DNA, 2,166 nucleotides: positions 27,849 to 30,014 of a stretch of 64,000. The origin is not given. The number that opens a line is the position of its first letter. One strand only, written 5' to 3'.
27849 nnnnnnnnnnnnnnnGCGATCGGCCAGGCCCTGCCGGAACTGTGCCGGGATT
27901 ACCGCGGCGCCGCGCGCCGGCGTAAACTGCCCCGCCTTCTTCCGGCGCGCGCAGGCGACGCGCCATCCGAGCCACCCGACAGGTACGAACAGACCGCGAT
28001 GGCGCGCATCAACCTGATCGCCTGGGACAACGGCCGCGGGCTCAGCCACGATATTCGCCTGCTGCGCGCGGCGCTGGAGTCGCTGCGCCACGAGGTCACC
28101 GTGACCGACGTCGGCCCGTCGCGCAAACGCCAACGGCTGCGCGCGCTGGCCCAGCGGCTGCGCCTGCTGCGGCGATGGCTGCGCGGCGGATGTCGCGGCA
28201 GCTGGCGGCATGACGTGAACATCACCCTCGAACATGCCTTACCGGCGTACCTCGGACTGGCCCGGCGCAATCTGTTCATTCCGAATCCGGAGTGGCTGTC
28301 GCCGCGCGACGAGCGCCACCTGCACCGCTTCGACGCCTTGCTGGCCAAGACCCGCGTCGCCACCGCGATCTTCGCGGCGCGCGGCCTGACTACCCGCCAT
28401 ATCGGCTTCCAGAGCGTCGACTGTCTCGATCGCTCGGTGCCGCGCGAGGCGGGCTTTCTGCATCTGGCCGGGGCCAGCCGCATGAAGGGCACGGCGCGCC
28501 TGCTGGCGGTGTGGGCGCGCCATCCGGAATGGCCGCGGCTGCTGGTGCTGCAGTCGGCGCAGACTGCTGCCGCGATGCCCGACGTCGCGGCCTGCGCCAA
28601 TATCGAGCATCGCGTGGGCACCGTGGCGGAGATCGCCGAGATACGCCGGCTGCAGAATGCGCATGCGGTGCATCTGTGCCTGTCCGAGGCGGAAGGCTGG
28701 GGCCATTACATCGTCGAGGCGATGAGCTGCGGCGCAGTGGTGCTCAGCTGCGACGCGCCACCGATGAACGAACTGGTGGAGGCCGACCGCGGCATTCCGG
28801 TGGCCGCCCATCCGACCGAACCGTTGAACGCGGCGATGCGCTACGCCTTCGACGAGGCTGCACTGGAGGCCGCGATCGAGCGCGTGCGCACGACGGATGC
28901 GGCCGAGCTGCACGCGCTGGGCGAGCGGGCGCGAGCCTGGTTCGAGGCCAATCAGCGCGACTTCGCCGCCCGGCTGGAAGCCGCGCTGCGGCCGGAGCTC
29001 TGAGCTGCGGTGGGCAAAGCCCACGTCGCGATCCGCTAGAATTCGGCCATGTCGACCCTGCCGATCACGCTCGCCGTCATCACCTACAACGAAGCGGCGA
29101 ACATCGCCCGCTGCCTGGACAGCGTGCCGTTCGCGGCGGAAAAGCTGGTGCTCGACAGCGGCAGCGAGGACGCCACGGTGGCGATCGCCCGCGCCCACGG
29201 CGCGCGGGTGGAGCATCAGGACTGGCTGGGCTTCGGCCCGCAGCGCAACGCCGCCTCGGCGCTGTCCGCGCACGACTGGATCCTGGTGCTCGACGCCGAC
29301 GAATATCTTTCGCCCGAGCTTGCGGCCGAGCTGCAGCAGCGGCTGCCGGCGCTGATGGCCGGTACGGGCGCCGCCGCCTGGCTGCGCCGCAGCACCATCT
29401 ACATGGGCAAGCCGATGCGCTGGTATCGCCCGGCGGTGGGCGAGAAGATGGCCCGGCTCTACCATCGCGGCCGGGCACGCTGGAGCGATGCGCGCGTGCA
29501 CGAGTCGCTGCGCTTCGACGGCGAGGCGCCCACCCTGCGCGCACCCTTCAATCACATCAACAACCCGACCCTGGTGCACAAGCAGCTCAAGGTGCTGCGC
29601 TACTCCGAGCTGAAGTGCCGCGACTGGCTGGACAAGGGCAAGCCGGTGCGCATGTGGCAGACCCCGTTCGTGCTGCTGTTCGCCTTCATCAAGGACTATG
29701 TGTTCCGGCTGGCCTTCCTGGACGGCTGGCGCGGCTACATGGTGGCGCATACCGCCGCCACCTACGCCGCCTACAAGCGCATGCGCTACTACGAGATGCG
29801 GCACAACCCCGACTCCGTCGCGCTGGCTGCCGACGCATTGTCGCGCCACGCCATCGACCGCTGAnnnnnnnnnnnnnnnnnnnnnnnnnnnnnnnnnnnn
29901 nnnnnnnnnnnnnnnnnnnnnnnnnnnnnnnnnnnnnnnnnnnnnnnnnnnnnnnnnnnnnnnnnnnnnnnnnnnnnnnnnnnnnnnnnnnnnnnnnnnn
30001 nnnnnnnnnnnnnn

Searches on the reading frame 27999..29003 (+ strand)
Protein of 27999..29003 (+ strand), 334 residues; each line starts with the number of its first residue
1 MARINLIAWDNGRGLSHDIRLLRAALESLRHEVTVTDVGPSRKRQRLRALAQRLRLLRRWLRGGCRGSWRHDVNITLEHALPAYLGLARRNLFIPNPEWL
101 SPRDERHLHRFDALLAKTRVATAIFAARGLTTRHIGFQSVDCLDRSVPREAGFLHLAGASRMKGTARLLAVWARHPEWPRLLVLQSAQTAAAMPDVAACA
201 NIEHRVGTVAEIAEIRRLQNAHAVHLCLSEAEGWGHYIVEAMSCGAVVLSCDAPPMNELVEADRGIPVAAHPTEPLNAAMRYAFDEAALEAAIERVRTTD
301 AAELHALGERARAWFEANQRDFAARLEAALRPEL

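Call 54: search_protein_families(library=pfam, proteins=[window:27999-29003:+])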
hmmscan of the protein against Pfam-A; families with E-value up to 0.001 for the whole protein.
window:27999-29003:+ (334 aa): 3 families
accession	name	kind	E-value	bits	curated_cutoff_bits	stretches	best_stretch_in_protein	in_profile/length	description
PF00534.26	Glycos_transf_1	-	1.8e-07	31.3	26.4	1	186-287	55-159/172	Glycosyl transferases group 1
PF13692.12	Glyco_trans_1_4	-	7.8e-07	29.9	27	1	191-281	47-137/142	Glycosyl transferases group 1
PF13524.12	Glyco_trans_1_2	-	0.00051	20.4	25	0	210-313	35-141/144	Glycosyl transferase-like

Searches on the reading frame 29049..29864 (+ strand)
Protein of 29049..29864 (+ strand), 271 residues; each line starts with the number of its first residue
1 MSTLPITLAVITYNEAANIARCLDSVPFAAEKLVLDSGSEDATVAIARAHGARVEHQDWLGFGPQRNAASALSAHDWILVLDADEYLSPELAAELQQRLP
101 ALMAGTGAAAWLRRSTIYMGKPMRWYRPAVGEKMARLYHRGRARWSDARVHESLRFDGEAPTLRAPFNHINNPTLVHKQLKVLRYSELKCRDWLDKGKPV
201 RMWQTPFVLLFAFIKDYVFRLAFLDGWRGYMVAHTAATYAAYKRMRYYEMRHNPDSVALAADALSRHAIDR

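Call 54: search_protein_families(library=pfam, proteins=[window:29049-29864:+])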
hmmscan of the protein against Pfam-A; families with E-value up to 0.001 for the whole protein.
window:29049-29864:+ (271 aa): 2 families
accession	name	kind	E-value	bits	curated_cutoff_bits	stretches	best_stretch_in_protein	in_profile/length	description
PF00535.33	Glycos_transf_2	-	2.8e-16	60.3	23.3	1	8-100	2-104/168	Glycosyl transferase family 2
PF13704.12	Glyco_tranf_2_4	-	0.00057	20.8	27.5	0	32-87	22-84/98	Glycosyl transferase family 2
